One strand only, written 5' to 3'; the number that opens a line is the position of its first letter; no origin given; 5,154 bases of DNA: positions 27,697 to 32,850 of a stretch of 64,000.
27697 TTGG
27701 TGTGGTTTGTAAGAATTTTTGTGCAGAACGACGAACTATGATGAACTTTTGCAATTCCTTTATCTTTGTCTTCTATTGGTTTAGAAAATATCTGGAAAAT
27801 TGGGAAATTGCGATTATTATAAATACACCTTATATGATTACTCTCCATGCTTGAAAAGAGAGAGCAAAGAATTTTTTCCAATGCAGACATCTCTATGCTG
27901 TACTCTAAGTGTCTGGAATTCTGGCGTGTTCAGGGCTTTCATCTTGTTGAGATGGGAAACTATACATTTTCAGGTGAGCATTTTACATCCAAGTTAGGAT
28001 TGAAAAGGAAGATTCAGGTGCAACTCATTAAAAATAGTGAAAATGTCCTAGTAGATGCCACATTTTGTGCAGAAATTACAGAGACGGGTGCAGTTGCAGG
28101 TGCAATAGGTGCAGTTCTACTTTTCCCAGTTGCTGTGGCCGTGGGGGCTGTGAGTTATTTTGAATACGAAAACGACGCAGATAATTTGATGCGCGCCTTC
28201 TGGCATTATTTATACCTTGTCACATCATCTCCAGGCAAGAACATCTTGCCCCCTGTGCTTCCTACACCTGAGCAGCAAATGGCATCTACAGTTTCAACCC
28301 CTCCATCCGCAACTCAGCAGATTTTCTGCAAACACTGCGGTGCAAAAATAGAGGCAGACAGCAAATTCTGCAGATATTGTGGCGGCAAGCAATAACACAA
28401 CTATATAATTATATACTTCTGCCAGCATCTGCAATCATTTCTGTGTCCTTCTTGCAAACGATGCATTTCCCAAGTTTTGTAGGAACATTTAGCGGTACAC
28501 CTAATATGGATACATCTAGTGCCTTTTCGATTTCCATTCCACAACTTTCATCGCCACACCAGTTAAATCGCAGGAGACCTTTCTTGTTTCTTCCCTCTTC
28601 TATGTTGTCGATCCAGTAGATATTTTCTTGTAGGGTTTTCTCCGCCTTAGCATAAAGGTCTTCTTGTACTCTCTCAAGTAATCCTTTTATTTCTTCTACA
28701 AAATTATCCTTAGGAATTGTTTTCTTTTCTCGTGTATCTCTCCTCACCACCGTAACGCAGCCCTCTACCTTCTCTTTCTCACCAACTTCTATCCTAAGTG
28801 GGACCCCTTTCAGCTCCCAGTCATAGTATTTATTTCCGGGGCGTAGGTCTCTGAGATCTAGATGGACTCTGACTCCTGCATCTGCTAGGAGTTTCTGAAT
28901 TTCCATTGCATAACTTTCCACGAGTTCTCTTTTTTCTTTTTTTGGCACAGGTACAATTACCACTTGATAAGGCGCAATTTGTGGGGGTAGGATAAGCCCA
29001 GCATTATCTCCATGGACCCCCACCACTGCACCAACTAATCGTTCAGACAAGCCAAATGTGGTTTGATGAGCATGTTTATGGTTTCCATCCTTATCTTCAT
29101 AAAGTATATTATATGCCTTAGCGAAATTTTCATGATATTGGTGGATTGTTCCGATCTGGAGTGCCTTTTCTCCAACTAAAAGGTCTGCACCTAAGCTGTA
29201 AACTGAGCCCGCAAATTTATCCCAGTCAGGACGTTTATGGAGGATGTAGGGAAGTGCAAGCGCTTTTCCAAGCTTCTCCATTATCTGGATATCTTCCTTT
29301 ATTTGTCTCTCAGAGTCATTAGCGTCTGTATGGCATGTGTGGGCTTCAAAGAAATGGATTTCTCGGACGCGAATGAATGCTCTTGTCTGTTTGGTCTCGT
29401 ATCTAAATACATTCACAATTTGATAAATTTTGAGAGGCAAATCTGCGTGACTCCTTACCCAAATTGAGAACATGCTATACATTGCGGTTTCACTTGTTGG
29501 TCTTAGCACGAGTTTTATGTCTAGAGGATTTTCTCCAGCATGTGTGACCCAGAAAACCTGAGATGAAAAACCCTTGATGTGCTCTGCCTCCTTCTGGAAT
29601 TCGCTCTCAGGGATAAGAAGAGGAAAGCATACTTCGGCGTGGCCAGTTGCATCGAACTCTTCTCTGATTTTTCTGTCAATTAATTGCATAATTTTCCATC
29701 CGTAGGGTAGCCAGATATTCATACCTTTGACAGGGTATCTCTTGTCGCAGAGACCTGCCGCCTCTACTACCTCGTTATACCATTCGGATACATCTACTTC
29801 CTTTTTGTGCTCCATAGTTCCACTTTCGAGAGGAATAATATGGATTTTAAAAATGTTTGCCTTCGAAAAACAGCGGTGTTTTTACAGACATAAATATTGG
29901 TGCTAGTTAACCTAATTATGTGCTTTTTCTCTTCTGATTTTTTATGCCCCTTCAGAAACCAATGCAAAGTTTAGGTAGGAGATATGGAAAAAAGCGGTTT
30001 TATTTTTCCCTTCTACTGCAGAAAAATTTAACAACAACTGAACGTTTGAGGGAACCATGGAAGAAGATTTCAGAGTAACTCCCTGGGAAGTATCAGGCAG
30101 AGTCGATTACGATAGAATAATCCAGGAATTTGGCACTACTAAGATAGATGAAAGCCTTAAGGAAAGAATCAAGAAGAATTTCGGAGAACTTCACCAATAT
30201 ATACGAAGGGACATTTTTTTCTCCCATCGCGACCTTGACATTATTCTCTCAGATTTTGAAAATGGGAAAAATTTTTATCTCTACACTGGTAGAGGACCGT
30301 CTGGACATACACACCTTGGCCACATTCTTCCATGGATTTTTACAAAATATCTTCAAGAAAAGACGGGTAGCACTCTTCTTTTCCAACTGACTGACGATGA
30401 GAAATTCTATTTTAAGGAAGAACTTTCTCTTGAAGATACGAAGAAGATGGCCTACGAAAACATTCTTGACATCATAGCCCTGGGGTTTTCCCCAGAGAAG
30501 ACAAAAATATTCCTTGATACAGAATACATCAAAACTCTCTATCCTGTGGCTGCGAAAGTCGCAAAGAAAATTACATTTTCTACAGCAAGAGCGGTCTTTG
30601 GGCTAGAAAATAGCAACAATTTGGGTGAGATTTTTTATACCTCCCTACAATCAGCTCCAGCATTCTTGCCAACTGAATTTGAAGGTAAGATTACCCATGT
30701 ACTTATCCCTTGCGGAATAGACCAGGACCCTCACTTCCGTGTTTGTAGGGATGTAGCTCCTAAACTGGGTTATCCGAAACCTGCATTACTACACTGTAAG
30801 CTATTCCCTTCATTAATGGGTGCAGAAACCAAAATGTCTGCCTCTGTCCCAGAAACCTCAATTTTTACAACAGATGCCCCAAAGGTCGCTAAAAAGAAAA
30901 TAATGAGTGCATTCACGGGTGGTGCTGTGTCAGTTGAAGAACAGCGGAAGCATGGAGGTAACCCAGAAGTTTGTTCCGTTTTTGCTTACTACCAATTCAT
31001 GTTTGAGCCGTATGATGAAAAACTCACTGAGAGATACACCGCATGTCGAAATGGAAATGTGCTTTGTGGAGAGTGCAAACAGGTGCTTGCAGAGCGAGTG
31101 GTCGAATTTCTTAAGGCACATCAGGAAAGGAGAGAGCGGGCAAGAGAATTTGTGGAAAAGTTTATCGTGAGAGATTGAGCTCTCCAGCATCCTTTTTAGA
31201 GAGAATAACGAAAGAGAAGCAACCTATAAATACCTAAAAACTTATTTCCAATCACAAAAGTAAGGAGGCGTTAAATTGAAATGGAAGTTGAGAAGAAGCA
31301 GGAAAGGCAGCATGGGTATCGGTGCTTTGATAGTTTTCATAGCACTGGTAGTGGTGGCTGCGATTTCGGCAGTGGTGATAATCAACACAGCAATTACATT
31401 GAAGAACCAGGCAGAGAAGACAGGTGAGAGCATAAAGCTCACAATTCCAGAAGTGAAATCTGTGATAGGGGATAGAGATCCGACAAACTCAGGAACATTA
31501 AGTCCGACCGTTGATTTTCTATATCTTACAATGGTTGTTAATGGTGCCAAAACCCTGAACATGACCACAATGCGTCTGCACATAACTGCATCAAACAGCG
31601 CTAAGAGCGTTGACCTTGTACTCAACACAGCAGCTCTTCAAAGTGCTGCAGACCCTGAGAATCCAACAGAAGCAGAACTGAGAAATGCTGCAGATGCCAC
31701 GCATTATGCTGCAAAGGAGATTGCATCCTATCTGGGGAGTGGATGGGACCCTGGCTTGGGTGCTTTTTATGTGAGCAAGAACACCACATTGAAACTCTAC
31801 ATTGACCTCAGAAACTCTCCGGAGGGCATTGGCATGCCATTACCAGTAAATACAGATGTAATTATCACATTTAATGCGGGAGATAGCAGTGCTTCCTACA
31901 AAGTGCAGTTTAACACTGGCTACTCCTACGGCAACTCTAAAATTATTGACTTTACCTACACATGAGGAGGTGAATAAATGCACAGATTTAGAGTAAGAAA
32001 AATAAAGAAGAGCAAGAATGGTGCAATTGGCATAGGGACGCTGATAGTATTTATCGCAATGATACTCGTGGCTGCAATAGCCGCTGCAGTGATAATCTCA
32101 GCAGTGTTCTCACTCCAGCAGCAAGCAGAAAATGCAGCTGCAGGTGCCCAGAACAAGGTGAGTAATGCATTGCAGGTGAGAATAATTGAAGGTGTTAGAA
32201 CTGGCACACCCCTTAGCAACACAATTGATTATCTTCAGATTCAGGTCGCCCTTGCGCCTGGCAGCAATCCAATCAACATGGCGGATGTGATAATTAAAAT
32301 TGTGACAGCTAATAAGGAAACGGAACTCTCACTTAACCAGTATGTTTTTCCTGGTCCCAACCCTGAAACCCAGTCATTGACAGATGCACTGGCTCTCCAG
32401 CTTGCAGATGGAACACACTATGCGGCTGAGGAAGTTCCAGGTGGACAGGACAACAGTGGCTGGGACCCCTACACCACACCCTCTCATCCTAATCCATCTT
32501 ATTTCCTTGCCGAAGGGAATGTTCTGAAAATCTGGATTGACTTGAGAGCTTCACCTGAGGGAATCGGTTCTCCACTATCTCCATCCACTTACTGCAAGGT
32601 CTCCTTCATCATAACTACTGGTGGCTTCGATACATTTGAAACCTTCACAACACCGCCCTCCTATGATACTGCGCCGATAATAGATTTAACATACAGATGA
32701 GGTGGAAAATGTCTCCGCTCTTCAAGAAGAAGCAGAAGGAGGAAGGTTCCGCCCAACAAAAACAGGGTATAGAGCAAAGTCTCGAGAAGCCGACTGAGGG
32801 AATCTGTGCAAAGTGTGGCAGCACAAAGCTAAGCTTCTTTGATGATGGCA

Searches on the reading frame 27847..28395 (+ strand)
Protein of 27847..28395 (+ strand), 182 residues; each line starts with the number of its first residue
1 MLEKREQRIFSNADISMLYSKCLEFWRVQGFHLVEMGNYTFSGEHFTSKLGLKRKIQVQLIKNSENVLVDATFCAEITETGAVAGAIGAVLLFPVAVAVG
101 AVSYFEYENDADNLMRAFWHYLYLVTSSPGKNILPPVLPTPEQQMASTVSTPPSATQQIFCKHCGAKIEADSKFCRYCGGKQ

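Call 77: search_protein_families(library=pfam, proteins=[window:27847-28395:+], max_evalue=0.01)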
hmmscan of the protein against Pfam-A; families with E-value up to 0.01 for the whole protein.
window:27847-28395:+ (182 aa): 7 families
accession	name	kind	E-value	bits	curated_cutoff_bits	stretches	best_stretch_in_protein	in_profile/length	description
PF13240.11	Zn_Ribbon_1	-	6.5e-07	29.4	25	1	160-179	1-20/23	zinc-ribbon domain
PF13248.11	Zn_ribbon_3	-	4.4e-06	26.4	27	1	161-181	5-25/26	zinc-ribbon domain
PF12773.13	DZR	-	8.9e-05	23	27.3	1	159-179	25-45/45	Double zinc ribbon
PF17032.10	Zn_ribbon_15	-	0.00038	21.6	28.9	1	153-179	51-73/73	zinc-ribbon family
PF10571.15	UPF0547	-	0.00043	20.8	29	1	161-179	3-21/26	Uncharacterised protein family UPF0547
PF24460.1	DUF7575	-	0.00061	19.5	28.5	1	161-179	6-24/28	Domain of unknown function (DUF7575)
PF24463.1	DUF7577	-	0.00089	19.3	28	1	159-180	3-24/27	Domain of unknown function (DUF7577)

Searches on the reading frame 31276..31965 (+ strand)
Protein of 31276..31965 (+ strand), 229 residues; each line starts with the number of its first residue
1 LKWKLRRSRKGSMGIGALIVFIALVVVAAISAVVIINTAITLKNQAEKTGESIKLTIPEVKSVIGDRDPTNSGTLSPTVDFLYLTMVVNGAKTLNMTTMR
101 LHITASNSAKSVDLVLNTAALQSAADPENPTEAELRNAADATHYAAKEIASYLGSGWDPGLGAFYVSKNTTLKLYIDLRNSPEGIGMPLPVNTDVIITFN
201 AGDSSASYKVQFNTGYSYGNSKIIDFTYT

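Call 77: search_protein_families(library=pfam, proteins=[window:31276-31965:+], max_evalue=0.01)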
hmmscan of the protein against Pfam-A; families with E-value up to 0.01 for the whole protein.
window:31276-31965:+ (229 aa): 1 family
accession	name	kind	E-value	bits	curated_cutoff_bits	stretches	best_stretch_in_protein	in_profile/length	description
PF01917.21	Arch_flagellin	-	2.9e-13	50.9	29.5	1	11-178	1-136/162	Archaebacterial flagellin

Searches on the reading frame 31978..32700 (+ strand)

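Call 77: search_protein_families(library=pfam, proteins=[window:31978-32700:+], max_evalue=0.01)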
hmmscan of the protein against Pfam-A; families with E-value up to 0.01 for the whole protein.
window:31978-32700:+ (240 aa): 1 family
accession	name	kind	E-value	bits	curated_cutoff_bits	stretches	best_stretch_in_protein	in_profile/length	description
PF01917.21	Arch_flagellin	-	1.3e-25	91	29.5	1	15-216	1-156/162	Archaebacterial flagellin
